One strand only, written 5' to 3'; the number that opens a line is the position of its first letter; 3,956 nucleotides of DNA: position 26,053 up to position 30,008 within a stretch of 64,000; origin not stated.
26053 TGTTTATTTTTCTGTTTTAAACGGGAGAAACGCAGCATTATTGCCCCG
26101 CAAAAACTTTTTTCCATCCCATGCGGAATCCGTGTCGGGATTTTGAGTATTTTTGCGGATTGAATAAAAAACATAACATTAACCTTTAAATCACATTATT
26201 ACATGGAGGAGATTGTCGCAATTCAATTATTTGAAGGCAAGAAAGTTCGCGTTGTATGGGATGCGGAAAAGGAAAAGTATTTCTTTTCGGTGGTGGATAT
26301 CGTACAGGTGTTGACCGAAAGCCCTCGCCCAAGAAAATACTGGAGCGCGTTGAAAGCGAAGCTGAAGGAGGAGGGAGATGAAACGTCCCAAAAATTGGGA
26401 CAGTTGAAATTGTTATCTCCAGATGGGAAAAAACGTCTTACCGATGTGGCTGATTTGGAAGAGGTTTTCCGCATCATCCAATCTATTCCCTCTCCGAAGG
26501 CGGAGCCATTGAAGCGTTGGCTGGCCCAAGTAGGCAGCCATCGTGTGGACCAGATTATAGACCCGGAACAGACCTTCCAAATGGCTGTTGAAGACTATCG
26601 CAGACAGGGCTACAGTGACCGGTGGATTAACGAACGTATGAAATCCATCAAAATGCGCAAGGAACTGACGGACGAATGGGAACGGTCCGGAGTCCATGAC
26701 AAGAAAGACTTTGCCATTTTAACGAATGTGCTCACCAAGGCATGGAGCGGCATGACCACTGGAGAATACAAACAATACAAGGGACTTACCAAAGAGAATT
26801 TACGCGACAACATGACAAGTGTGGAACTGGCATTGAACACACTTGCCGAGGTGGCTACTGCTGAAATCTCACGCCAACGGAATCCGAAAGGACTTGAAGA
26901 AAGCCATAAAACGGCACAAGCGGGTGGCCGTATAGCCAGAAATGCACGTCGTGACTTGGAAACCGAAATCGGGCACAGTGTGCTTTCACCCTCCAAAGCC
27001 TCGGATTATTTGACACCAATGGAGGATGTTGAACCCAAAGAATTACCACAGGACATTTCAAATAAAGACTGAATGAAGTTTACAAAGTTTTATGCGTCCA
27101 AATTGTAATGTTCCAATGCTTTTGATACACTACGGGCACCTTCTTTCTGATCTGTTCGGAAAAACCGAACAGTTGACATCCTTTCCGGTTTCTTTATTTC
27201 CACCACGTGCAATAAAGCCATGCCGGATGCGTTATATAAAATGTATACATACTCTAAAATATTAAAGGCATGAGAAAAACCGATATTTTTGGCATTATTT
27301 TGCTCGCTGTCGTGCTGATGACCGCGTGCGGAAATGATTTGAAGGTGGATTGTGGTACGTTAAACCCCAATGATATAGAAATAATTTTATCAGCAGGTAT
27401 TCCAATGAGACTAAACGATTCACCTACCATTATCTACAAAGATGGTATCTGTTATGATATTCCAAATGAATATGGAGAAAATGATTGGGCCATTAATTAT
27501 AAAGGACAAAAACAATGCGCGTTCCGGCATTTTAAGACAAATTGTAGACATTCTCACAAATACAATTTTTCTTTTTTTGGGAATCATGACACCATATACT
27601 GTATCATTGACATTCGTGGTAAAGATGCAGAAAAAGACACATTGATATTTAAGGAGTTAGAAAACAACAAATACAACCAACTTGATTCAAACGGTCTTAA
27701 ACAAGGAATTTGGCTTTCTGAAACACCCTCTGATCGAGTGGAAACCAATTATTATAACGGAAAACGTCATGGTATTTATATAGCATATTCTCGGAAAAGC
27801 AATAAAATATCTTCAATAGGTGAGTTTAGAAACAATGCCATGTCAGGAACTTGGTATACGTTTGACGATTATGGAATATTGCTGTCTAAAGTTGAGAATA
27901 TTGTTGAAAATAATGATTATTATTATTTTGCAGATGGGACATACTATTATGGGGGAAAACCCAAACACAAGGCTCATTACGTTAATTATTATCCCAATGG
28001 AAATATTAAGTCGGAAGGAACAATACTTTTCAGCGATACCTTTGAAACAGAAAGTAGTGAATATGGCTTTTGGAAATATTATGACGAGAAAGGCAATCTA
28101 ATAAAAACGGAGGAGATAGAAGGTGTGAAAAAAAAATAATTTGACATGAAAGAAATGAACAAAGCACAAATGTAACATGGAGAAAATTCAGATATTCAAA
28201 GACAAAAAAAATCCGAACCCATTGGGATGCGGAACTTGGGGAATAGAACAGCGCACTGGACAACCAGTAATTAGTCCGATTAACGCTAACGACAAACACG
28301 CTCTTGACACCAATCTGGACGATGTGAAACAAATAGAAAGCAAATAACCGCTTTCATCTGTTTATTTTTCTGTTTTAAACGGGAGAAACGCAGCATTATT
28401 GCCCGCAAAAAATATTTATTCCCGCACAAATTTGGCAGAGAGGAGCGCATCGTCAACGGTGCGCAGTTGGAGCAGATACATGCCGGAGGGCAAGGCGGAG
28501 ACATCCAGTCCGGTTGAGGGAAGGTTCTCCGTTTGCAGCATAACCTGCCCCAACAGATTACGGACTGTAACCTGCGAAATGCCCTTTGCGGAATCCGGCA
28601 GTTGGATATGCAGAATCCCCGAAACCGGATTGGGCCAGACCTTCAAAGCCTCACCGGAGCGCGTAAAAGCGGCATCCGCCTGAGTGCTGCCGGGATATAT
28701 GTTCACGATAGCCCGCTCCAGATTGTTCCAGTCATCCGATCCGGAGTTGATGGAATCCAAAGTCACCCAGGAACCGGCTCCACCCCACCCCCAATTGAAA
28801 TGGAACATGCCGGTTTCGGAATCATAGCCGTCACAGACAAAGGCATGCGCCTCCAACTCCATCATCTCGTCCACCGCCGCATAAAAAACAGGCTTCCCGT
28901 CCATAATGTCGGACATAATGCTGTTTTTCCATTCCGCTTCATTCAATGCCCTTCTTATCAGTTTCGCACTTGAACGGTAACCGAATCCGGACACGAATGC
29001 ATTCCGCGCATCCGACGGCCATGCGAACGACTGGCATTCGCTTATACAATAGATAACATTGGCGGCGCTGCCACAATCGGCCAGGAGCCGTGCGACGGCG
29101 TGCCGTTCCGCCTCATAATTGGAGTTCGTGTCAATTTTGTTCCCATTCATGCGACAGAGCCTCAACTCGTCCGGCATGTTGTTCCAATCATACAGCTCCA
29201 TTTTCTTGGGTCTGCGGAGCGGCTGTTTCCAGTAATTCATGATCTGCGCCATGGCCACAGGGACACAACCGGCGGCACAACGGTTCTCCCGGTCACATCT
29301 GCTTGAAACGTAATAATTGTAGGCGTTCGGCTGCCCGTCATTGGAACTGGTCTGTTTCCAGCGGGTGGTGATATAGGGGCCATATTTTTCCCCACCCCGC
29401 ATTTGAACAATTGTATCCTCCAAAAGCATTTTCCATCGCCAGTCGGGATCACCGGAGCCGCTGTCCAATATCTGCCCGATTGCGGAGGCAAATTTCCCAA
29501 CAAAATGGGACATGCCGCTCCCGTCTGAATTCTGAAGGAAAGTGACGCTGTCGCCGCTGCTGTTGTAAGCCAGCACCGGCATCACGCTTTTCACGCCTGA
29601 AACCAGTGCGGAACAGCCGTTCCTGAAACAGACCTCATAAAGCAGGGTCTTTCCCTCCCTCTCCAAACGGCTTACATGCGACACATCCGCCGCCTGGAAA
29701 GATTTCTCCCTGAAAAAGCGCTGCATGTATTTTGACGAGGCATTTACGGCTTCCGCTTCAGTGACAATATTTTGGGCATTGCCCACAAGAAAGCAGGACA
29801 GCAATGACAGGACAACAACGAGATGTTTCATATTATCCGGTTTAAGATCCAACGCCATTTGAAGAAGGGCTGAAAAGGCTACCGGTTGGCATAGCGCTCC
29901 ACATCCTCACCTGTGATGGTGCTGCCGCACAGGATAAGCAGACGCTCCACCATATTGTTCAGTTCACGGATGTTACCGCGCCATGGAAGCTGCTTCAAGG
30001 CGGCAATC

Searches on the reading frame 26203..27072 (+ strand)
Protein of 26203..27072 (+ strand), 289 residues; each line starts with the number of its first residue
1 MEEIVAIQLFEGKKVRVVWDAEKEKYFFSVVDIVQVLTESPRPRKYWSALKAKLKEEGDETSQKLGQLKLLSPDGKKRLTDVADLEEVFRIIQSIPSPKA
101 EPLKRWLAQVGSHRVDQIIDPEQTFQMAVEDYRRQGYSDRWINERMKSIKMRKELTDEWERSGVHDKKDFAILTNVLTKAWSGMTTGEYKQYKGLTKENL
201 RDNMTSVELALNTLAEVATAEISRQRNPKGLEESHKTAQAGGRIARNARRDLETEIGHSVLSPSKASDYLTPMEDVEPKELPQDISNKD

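Call 8: search_protein_families(library=pfam, proteins=[window:26203-27072:+], max_evalue=0.01)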
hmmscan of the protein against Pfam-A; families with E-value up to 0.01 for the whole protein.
window:26203-27072:+ (289 aa): 1 family
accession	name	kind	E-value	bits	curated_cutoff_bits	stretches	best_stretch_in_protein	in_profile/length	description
PF02498.22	Bro-N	-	7.2e-09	36.6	25.6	1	14-109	1-92/96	BRO family, N-terminal domain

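Call 20: find_encoding_contigs(protein=window:26203-27072:+, flank=10000, max_places=10)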
Protein window:26203-27072:+ (289 aa): 4 contigs read that carry it; 3 places shown.
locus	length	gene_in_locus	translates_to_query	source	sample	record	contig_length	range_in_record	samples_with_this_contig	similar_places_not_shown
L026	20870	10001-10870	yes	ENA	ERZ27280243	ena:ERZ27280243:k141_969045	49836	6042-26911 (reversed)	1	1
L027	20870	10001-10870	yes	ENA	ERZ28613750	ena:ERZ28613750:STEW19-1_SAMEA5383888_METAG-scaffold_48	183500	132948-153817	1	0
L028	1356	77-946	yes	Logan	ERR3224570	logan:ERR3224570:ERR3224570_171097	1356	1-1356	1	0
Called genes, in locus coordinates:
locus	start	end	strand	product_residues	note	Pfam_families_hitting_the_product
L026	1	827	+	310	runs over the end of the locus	PF03331:LpxC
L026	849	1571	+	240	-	PF00005:ABC_tran, PF13166:AAA_13 (faint), PF13304:AAA_21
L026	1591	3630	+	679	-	PF07584:BatA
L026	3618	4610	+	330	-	PF04443:LuxE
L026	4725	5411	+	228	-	-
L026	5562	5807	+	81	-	PF10543:ORF6N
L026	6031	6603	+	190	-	-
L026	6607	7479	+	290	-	PF08843:AbiEii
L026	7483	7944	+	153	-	-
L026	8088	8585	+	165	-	PF13310:Virulence_RhuM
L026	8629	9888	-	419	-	PF14415:DUF4424 (faint), PF13308:YARHG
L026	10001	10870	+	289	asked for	PF02498:Bro-N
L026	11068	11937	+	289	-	-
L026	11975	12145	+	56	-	-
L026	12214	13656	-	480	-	PF01640:Peptidase_C10, PF18962:Por_Secre_tail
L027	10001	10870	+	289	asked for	PF02498:Bro-N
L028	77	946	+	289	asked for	PF02498:Bro-N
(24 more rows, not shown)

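Call 50: search_protein_families(library=padloc, proteins=[window:26203-27072:+], max_evalue=0.01)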
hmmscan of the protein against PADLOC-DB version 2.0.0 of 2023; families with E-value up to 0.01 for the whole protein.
window:26203-27072:+ (289 aa): 5 families
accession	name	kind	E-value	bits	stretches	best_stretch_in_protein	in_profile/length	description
PDLC04920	PDC-S13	-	1.3e-123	409.8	1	1-277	1-277/286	-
PDLC04841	PDC-S04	-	1.7e-26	91.5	1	1-109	1-112/292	-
PDLC04919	PDC-S13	-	5.5e-10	36.9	1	141-248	133-241/281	-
PDLC04918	PDC-S13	-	5.8e-08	31.1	1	137-266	61-194/214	-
PDLC03083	Specificity_I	-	2.6e-05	20.5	1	152-257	142-249/717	Type I specificity subunit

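Call 51: search_protein_families(library=ncbifam, proteins=[window:26203-27072:+], max_evalue=0.01)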
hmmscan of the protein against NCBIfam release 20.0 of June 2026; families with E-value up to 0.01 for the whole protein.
window:26203-27072:+ (289 aa): 2 families
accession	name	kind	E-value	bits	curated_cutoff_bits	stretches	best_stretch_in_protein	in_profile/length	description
NF008573.0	PRK11525.1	equivalog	5.8e-08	32.4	242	1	142-252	139-251/288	DNA damage-inducible protein D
NF033622.1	repair_DdrC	equivalog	0.00053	19.4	150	1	136-231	112-204/223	DNA damage response protein DdrC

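Call 71: find_homologous_proteins(query=window:26203-27072:+, max_evalue=1e-20)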
Query window:26203-27072:+ (289 aa): 8000 proteins with E <= 1e-20 among 8000 candidates; the best 120 are listed.
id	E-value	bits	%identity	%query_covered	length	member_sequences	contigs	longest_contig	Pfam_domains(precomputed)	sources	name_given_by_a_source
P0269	5.3e-182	621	98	100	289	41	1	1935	PF02498.23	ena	-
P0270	9.5e-160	548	86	98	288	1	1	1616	PF02498.23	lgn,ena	-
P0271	1.9e-159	547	86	99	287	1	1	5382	PF02498.23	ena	-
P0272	2.3e-159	547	87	98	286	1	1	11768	PF02498.23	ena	-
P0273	2.9e-159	547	85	98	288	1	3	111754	PF02498.23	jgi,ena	-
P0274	3.1e-159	547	85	99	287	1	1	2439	PF02498.23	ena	-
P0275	4.9e-159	546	87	98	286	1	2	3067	PF02498.23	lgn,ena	-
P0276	1.9e-158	544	87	98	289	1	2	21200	PF02498.23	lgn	-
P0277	2.0e-158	544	87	97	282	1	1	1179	PF02498.23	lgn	-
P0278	2.1e-158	544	87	98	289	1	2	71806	PF02498.23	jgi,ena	-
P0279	2.2e-158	544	87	97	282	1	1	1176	PF02498.23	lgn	-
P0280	4.1e-158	543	87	98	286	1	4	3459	PF02498.23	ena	-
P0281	4.2e-158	543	85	99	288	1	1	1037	PF02498.23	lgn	-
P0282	4.3e-158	543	85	98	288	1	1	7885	PF02498.23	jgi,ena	-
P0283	6.2e-158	542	85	98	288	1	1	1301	PF02498.23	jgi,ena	-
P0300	8.8e-156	535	85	98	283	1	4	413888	PF02498.23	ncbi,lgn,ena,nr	ncbi:MAG: hypothetical protein IKS65_00740 [Bacteroidales bacterium]|nr:hypothetical protein [Bacter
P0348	6.3e-145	500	79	98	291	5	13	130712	PF02498.23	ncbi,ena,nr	ncbi:MAG: hypothetical protein IJQ11_06105 [Bacteroidales bacterium]|nr:hypothetical protein [Bacter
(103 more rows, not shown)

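Call 72: find_encoding_contigs(protein=P0300, flank=3000, max_places=4)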
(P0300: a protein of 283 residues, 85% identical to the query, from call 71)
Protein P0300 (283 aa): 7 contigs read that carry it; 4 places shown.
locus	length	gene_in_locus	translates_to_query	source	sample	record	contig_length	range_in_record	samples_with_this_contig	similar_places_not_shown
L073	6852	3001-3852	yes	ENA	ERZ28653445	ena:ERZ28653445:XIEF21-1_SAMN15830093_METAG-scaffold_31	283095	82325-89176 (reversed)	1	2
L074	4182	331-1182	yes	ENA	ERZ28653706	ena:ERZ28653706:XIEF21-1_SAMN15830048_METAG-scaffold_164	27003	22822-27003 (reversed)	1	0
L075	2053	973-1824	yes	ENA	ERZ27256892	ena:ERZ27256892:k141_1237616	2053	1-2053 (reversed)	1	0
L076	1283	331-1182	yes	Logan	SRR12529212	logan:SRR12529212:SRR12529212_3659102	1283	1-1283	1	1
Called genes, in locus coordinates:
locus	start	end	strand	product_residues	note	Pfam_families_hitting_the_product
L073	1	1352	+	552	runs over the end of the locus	PF18962:Por_Secre_tail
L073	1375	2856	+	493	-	PF18962:Por_Secre_tail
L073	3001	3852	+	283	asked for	PF02498:Bro-N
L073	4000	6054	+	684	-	PF00133:tRNA-synt_1, PF09334:tRNA-synt_1g, PF08264:Anticodon_1, PF19303:Anticodon_3, PF01588:tRNA_bind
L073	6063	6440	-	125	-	PF08378:NERD (weak), PF02021:UPF0102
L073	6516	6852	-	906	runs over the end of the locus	PF02739:5_3_exonuc_N, PF01367:5_3_exonuc, PF01612:DNA_pol_A_exo1, PF22619:DNA_polI_exo1 (weak), PF00476:DNA_pol_A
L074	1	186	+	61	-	?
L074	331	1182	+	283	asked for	PF02498:Bro-N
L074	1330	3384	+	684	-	PF00133:tRNA-synt_1, PF09334:tRNA-synt_1g, PF08264:Anticodon_1, PF19303:Anticodon_3, PF01588:tRNA_bind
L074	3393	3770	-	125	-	PF08378:NERD (weak), PF02021:UPF0102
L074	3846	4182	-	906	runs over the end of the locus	PF02739:5_3_exonuc_N, PF01367:5_3_exonuc, PF01612:DNA_pol_A_exo1, PF22619:DNA_polI_exo1 (weak), PF00476:DNA_pol_A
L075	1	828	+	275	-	?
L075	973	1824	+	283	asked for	PF02498:Bro-N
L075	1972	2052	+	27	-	?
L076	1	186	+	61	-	?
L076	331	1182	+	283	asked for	PF02498:Bro-N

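Call 73: find_encoding_contigs(protein=P0348, flank=3000, max_places=5)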
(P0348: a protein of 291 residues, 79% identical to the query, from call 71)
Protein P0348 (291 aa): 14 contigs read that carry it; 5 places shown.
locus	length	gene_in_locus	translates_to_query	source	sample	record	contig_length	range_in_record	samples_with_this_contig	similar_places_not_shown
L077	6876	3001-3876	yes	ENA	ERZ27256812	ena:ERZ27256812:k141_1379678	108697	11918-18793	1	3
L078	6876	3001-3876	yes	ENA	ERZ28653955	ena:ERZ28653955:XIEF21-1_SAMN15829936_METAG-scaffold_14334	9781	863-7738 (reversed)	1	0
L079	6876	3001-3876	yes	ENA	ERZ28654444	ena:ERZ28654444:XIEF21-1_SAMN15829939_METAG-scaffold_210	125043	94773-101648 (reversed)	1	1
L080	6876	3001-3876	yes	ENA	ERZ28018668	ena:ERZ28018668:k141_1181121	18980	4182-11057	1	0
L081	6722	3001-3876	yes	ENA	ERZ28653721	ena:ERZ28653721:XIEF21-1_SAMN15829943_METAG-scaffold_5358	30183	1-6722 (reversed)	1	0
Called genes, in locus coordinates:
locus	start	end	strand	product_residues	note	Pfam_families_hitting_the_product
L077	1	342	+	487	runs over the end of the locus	PF03739:LptF_LptG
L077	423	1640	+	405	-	PF00534:Glycos_transf_1, PF13692:Glyco_trans_1_4, PF13524:Glyco_trans_1_2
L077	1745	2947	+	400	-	PF00534:Glycos_transf_1, PF13692:Glyco_trans_1_4, PF13524:Glyco_trans_1_2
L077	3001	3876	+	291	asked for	PF02498:Bro-N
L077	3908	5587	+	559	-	PF00005:ABC_tran, PF02463:SMC_N (faint), PF13476:AAA_23 (faint), PF13166:AAA_13 (faint), PF13238:AAA_18 (faint), PF13304:AAA_21 (faint), PF12848:ABC_tran_Xtn, PF00005:ABC_tran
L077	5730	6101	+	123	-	PF05656:DUF805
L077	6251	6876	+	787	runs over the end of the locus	PF13734:Inhibitor_I69, PF01640:Peptidase_C10, PF26586:Fn3_R-PTP-O (faint), PF18962:Por_Secre_tail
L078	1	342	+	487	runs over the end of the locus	PF03739:LptF_LptG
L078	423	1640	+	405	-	PF00534:Glycos_transf_1, PF13692:Glyco_trans_1_4, PF13524:Glyco_trans_1_2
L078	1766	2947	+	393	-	PF00534:Glycos_transf_1, PF13692:Glyco_trans_1_4, PF13524:Glyco_trans_1_2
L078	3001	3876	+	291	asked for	PF02498:Bro-N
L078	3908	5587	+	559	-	PF00005:ABC_tran, PF02463:SMC_N (faint), PF13476:AAA_23 (faint), PF13166:AAA_13 (faint), PF13238:AAA_18 (faint), PF13304:AAA_21 (faint), PF12848:ABC_tran_Xtn, PF00005:ABC_tran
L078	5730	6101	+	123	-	PF05656:DUF805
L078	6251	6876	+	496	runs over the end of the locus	?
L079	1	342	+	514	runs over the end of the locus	PF03739:LptF_LptG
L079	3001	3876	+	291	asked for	PF02498:Bro-N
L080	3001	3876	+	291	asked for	PF02498:Bro-N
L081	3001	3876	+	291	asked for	PF02498:Bro-N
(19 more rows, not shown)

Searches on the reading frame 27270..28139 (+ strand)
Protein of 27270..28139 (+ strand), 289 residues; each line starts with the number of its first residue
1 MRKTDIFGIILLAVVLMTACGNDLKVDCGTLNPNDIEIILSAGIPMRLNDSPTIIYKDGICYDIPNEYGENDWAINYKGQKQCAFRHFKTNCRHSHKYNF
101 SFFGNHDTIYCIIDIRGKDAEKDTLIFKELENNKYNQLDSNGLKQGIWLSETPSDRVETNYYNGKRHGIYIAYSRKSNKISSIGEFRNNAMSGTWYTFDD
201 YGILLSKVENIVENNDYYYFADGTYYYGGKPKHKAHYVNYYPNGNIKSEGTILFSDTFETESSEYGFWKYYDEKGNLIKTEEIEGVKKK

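Call 8: search_protein_families(library=pfam, proteins=[window:27270-28139:+], max_evalue=0.01)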
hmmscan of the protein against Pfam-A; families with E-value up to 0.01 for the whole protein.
window:27270-28139:+ (289 aa): 1 family
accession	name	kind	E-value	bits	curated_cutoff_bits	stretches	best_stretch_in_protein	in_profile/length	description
PF05048.19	NosD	-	3.1e-05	23.9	23.6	1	122-224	38-131/212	Periplasmic copper-binding protein (NosD)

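Call 50: search_protein_families(library=padloc, proteins=[window:27270-28139:+], max_evalue=0.01)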
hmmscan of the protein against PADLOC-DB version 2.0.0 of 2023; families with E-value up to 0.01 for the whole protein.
window:27270-28139:+ (289 aa): 0 families

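Call 51: search_protein_families(library=ncbifam, proteins=[window:27270-28139:+], max_evalue=0.01)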
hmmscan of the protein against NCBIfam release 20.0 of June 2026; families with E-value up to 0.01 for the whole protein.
window:27270-28139:+ (289 aa): 3 families
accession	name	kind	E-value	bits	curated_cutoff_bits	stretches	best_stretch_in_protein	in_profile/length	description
NF033566.1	adhes_LIC20035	equivalog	5.1e-05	22.3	250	1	156-206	206-256/434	LIC20035 family adhesin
TIGR03804.1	para_beta_helix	repeat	0.00086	18.9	19.45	1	146-181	1-35/44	parallel beta-helix repeat protein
TIGR04247.1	NosD_copper_fam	subfamily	0.0024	16.5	300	1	121-230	148-250/377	nitrous oxide reductase family maturation protein NosD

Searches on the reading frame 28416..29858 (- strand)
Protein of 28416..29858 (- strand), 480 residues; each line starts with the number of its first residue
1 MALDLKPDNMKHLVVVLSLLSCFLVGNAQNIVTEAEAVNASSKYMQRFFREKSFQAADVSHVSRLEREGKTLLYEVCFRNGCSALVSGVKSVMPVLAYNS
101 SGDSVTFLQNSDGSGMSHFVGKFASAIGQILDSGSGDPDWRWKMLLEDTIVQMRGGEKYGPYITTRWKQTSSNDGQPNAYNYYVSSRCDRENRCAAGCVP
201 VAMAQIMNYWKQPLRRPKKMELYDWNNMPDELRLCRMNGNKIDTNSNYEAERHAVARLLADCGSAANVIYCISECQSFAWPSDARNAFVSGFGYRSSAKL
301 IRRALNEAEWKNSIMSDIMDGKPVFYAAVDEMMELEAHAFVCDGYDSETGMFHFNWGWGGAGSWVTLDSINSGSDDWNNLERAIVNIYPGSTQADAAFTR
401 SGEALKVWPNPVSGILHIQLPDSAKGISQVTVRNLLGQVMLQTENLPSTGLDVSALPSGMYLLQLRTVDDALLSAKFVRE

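Call 36: find_encoding_contigs(protein=window:28416-29858:-, flank=10000, max_places=10)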
Protein window:28416-29858:- (480 aa): 4 contigs read that carry it; 3 places shown.
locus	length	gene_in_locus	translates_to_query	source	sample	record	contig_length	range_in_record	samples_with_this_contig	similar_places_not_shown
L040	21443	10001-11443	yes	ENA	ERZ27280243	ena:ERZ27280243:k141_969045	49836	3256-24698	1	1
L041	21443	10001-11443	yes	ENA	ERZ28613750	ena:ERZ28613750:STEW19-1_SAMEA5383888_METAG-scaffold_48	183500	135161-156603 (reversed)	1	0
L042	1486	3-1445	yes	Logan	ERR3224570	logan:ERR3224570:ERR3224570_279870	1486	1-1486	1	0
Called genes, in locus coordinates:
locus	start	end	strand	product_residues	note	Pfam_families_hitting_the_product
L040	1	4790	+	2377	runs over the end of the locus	PF14349:SprA_N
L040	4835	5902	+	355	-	PF03462:PCRF, PF00472:RF-1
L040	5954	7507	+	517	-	PF00072:Response_reg, PF08665:PglZ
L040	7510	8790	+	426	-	PF05193:Peptidase_M16_C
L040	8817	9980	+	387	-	PF00072:Response_reg, PF00158:Sigma54_activat, PF14532:Sigma54_activ_2, PF00004:AAA (weak), PF07728:AAA_5 (weak), PF25601:AAA_lid_14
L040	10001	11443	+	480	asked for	PF01640:Peptidase_C10, PF18962:Por_Secre_tail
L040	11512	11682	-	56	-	-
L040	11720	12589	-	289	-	-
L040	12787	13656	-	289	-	PF02498:Bro-N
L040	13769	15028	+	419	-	PF14415:DUF4424 (faint), PF13308:YARHG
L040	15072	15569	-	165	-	PF13310:Virulence_RhuM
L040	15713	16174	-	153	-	-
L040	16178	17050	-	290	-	PF08843:AbiEii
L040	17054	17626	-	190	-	-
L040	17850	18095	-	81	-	PF10543:ORF6N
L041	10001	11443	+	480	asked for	PF01640:Peptidase_C10, PF18962:Por_Secre_tail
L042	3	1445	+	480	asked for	PF01640:Peptidase_C10, PF18962:Por_Secre_tail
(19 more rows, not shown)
